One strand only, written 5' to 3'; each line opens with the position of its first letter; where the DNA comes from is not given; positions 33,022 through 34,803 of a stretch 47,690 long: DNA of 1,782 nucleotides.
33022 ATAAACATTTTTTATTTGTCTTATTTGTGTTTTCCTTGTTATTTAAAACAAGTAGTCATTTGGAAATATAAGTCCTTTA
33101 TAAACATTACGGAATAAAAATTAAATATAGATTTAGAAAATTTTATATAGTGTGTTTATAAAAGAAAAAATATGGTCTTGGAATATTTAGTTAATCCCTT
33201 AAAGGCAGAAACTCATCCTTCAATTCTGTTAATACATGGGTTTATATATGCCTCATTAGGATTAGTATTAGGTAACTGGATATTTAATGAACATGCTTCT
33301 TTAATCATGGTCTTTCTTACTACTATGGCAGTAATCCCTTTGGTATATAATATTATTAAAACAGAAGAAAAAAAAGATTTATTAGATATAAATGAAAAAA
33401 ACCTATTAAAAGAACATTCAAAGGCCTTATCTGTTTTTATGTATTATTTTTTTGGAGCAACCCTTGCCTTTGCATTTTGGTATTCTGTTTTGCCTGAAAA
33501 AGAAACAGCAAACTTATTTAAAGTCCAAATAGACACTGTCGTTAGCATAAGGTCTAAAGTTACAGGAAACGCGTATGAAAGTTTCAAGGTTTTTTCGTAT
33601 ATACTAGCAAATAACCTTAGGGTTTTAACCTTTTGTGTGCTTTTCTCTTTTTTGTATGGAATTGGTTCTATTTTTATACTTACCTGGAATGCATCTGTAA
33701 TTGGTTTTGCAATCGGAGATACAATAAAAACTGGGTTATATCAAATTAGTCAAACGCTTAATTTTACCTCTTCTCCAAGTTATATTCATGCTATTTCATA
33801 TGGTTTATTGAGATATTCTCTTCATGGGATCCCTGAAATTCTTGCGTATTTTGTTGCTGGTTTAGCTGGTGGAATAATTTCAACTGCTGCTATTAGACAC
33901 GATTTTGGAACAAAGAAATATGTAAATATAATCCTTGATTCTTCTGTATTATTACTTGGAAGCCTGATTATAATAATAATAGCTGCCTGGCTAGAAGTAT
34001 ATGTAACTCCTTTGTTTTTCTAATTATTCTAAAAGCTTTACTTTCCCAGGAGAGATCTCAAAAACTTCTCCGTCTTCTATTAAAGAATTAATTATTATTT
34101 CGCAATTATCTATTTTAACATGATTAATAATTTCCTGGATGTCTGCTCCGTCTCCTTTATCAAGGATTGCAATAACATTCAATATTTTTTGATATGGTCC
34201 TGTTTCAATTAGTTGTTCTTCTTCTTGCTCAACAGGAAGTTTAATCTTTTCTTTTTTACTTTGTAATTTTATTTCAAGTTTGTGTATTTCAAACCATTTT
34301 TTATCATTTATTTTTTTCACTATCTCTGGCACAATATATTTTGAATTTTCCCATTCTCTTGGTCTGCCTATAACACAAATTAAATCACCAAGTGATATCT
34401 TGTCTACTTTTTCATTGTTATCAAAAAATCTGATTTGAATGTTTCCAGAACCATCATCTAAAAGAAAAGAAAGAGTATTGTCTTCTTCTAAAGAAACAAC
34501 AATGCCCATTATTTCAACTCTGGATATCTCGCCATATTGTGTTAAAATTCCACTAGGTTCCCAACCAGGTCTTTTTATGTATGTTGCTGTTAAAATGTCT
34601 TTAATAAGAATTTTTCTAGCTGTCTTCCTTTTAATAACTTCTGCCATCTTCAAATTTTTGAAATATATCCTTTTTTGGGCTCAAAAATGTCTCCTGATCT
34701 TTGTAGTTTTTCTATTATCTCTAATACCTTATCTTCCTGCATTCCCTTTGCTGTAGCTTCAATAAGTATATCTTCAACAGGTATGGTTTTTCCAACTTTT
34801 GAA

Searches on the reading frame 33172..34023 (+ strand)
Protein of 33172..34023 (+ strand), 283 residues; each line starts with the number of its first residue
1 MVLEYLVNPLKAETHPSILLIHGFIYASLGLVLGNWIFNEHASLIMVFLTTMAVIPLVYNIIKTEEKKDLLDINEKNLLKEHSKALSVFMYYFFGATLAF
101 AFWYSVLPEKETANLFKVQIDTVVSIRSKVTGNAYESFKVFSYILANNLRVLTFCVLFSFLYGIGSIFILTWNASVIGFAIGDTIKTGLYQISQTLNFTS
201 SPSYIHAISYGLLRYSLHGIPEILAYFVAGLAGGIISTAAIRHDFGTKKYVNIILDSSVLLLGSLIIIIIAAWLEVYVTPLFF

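Call 31: search_protein_families(library=pfam, proteins=[window:33172-34023:+], max_evalue=0.001)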
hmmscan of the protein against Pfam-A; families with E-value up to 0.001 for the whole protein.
window:33172-34023:+ (283 aa): 1 family
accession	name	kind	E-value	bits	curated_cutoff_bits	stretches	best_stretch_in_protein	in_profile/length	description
PF01944.22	SpoIIM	-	7e-14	52.5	26.9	1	93-280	4-163/163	Stage II sporulation protein M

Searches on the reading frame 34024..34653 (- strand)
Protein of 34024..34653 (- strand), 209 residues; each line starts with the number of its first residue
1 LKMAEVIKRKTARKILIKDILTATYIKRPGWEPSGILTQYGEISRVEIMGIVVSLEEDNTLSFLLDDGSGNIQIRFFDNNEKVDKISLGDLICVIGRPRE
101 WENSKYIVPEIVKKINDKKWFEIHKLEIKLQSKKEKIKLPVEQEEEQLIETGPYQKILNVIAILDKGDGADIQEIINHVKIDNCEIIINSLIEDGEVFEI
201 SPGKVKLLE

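Call 31: search_protein_families(library=pfam, proteins=[window:34024-34653:-], max_evalue=0.001)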
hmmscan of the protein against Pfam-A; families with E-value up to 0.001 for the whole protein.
window:34024-34653:- (209 aa): 2 families
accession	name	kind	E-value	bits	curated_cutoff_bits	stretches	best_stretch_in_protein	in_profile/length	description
PF01336.31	tRNA_anti-codon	-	2.7e-08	34.1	27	1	46-107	1-67/75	OB-fold nucleic acid binding domain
PF16100.11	RMI2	-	0.00019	21.6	29.4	1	42-103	37-99/132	RecQ-mediated genome instability protein 2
